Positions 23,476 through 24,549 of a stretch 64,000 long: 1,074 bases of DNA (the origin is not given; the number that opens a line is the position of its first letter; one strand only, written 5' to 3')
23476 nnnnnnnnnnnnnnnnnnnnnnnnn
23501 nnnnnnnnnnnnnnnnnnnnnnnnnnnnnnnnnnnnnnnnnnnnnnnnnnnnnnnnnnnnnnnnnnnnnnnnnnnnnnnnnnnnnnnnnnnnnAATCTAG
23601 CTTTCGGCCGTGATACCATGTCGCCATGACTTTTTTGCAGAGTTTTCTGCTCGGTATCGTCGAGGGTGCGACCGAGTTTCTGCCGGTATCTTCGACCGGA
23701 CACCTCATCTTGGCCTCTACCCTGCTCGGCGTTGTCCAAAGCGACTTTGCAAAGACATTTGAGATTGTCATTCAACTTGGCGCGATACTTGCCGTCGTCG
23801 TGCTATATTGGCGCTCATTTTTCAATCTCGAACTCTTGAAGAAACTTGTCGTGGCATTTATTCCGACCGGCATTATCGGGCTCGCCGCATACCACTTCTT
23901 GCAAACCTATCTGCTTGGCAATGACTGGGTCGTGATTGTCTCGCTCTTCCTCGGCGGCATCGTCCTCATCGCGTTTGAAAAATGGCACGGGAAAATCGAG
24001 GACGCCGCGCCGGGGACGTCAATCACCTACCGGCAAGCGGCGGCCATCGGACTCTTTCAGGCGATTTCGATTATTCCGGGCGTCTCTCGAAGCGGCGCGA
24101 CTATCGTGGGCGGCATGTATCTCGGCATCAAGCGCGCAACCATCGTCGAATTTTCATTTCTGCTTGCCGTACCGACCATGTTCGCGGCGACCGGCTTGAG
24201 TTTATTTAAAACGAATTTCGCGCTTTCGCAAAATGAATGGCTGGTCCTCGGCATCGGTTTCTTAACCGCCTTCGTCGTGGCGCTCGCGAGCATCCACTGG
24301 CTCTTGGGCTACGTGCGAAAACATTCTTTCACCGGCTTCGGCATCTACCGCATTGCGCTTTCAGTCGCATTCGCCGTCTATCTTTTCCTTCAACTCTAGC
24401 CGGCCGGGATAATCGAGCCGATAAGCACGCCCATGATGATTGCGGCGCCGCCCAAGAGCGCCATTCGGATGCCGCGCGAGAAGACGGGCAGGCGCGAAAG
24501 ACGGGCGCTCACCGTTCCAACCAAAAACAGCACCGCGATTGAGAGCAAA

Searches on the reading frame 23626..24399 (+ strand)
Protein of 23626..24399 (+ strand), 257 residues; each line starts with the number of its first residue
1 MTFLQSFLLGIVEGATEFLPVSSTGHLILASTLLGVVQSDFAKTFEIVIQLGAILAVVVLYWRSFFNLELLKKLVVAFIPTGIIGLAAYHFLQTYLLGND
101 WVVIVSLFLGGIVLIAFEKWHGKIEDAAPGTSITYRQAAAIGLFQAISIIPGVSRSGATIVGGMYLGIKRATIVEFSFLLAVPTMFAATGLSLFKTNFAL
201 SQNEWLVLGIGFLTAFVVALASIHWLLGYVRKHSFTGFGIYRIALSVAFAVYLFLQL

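Call 22: search_protein_families(library=pfam, proteins=[window:23626-24399:+], max_evalue=0.001)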
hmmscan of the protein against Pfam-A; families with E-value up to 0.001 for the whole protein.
window:23626-24399:+ (257 aa): 1 family
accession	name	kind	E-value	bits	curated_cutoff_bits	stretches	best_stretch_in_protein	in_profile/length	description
PF02673.24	BacA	-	3.1e-74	250.3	33.4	1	7-247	2-256/257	Bacitracin resistance protein BacA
